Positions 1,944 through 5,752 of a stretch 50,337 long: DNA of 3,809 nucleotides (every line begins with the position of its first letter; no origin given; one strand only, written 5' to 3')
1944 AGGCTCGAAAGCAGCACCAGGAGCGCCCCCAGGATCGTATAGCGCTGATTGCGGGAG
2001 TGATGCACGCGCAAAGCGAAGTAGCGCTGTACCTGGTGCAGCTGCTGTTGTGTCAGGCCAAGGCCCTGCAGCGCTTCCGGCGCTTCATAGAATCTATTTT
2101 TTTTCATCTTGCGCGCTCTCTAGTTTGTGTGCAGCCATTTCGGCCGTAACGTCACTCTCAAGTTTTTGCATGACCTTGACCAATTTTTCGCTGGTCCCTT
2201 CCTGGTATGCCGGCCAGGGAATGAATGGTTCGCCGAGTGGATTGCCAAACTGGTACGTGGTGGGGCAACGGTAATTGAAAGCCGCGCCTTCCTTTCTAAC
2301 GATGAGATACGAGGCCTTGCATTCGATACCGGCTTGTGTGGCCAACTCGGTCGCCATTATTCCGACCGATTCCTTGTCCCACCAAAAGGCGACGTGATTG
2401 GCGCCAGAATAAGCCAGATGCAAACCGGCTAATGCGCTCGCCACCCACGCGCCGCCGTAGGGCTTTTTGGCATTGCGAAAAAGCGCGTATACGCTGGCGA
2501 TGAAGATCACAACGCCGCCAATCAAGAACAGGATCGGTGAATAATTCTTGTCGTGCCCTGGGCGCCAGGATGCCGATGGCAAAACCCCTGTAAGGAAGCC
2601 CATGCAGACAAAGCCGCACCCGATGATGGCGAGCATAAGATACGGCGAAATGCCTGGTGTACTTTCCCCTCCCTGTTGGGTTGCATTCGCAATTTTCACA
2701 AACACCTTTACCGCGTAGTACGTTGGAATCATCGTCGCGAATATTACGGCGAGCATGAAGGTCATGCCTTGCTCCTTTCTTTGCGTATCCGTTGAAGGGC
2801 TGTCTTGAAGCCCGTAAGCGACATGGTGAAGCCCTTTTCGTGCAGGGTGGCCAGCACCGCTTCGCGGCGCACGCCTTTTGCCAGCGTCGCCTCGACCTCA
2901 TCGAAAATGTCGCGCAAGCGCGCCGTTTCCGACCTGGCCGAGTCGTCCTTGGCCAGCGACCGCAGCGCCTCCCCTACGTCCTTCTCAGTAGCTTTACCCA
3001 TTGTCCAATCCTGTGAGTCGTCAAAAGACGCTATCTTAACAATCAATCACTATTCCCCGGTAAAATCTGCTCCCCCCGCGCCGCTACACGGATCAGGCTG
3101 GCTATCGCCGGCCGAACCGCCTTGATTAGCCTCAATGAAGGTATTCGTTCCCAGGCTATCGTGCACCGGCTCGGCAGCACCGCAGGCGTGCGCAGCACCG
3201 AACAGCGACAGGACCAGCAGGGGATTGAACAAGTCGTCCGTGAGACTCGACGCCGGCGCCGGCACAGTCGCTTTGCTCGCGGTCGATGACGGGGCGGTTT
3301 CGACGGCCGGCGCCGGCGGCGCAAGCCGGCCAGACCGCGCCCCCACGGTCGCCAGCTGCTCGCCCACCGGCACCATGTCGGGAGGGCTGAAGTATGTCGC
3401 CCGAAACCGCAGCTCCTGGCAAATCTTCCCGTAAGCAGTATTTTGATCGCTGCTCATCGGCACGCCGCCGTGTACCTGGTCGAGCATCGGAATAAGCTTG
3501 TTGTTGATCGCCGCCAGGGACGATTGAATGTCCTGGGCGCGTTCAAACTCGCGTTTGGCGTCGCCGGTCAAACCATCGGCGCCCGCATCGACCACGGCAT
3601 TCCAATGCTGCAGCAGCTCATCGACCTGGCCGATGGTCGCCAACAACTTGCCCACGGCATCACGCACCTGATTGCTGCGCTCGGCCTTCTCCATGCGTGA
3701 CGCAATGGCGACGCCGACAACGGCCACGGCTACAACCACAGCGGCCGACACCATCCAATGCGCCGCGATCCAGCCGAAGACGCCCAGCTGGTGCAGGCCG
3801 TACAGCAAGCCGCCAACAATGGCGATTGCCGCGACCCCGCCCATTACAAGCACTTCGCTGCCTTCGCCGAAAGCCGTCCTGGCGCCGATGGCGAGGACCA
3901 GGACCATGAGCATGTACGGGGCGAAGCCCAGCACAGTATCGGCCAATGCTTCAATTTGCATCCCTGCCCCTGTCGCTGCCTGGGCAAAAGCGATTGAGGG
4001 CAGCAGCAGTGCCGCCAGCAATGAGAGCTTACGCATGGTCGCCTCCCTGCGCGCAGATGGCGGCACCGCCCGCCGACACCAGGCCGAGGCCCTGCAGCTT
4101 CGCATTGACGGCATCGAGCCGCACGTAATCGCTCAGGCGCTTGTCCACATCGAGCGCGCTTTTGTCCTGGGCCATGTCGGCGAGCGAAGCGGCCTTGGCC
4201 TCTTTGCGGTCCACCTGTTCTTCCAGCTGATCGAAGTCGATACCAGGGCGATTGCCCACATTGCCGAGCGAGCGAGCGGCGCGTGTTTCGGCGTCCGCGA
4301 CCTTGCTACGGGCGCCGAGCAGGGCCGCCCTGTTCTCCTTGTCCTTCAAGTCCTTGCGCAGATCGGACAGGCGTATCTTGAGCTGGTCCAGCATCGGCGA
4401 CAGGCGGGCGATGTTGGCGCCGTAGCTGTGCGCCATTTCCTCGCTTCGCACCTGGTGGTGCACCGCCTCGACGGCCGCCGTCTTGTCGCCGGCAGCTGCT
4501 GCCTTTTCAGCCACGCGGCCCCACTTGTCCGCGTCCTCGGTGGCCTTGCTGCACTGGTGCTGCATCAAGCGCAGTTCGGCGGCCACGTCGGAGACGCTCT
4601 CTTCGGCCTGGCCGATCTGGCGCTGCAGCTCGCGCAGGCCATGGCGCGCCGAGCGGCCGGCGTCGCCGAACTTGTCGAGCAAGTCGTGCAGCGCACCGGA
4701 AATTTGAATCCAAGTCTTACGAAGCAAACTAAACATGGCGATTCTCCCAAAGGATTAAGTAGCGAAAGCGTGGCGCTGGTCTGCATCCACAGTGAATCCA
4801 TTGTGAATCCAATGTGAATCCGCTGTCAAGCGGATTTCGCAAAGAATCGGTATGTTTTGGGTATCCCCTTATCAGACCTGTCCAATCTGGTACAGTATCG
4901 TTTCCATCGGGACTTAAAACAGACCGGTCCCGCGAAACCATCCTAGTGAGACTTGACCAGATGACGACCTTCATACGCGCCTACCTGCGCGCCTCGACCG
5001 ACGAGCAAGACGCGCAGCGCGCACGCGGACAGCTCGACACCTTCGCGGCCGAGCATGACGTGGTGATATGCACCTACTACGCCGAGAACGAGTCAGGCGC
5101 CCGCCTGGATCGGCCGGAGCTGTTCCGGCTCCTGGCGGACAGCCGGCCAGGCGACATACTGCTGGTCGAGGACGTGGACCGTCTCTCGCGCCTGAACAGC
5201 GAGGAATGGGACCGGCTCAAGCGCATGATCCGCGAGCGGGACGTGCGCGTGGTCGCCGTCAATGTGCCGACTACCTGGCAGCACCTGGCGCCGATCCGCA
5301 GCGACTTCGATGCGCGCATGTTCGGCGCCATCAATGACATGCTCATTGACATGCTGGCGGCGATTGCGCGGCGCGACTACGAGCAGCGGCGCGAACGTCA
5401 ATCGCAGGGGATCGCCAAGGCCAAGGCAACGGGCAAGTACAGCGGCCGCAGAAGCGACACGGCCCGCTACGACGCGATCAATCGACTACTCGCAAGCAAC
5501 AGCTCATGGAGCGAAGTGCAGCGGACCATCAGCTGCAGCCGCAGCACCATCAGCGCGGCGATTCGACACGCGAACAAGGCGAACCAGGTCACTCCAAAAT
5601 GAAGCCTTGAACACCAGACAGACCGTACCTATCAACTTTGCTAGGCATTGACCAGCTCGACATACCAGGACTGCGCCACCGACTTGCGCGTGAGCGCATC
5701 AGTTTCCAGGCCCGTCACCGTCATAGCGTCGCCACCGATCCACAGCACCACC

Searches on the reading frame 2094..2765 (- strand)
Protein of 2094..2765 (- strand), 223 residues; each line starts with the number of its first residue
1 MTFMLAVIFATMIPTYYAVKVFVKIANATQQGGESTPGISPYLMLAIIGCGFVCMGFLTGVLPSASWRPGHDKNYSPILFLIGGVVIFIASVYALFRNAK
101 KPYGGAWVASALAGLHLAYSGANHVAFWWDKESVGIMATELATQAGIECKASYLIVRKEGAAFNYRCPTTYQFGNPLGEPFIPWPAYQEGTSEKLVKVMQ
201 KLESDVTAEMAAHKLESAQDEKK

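Call 52: search_protein_families(library=pfam, proteins=[window:2094-2765:-], max_evalue=0.01)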
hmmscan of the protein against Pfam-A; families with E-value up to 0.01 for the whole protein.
window:2094-2765:- (223 aa): 1 family
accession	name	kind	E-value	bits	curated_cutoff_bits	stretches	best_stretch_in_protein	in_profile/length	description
PF00999.27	Na_H_Exchanger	-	0.0019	17.5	26.2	1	20-91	155-224/375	Sodium/hydrogen exchanger, transmembrane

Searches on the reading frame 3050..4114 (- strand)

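Call 52: search_protein_families(library=pfam, proteins=[window:3050-4114:-], max_evalue=0.01)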
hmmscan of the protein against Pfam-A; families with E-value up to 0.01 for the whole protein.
window:3050-4114:- (354 aa): 1 family
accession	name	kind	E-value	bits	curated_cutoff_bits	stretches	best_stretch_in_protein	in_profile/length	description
PF04956.18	TrbC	-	3e-05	24.6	27.9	1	22-102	8-90/98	TrbC/VIRB2 pilin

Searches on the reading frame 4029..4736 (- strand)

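Call 52: search_protein_families(library=pfam, proteins=[window:4029-4736:-], max_evalue=0.01)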
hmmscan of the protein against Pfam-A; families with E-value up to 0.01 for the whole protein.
window:4029-4736:- (235 aa): 1 family
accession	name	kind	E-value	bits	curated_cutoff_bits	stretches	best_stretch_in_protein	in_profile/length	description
PF04012.17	PspA_IM30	-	5.7e-21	75.6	33.9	1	4-213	2-210/220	PspA/IM30 family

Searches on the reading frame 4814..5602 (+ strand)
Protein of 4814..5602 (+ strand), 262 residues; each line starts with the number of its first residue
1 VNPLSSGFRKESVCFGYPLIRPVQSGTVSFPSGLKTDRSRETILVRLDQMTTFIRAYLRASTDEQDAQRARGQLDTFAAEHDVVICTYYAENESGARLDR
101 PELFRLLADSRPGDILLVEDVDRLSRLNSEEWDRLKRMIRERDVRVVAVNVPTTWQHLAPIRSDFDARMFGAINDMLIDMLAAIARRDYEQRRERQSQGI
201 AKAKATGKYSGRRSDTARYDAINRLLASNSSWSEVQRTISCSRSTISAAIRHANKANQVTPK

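Call 52: search_protein_families(library=pfam, proteins=[window:4814-5602:+], max_evalue=0.01)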
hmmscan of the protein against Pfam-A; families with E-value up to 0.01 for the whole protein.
window:4814-5602:+ (262 aa): 1 family
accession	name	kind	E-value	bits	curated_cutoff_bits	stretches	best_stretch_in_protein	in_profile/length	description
PF00239.26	Resolvase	-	7.6e-23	81.6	23.3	1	56-209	3-145/145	Resolvase, N terminal domain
